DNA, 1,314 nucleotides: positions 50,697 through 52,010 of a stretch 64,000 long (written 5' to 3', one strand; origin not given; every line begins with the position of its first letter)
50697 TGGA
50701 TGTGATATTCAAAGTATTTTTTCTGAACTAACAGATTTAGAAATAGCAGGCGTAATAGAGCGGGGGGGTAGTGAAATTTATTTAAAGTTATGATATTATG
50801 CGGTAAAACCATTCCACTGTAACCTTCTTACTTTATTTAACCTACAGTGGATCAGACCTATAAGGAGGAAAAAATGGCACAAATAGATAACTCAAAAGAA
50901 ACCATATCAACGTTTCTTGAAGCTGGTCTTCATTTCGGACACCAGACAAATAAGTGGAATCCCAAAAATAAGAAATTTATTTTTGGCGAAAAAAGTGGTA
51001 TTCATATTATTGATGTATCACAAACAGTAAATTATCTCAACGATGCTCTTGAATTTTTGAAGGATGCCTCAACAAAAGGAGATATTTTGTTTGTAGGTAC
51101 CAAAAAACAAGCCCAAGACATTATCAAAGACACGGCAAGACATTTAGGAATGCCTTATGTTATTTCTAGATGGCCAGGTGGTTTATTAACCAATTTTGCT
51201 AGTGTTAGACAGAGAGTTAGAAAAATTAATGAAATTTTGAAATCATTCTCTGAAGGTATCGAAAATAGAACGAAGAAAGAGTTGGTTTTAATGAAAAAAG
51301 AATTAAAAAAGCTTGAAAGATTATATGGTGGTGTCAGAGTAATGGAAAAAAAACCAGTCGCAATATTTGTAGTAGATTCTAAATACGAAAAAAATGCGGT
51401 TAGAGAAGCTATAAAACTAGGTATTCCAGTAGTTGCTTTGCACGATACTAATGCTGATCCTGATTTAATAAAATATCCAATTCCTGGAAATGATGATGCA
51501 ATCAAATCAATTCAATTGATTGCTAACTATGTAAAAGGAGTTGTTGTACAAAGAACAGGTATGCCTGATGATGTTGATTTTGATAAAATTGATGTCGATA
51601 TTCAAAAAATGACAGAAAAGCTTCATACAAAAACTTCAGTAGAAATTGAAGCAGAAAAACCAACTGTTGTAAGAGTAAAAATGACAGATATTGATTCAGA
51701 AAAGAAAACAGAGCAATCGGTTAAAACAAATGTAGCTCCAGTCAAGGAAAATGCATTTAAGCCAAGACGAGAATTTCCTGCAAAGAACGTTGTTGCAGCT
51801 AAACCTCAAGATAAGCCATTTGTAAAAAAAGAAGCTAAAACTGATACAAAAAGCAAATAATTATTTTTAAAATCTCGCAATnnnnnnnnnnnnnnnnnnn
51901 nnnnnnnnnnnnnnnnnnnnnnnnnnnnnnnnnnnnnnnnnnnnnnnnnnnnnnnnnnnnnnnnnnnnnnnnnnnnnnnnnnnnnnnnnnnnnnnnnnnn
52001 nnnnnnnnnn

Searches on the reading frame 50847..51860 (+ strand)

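Call 6: search_protein_families(library=pfam, proteins=[window:50847-51860:+], max_evalue=0.001)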
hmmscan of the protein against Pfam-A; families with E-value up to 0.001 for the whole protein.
window:50847-51860:+ (337 aa): 1 family
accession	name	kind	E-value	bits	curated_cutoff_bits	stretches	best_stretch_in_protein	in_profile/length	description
PF00318.25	Ribosomal_S2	-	2.5e-80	269.2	26.1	1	24-231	2-211/216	Ribosomal protein S2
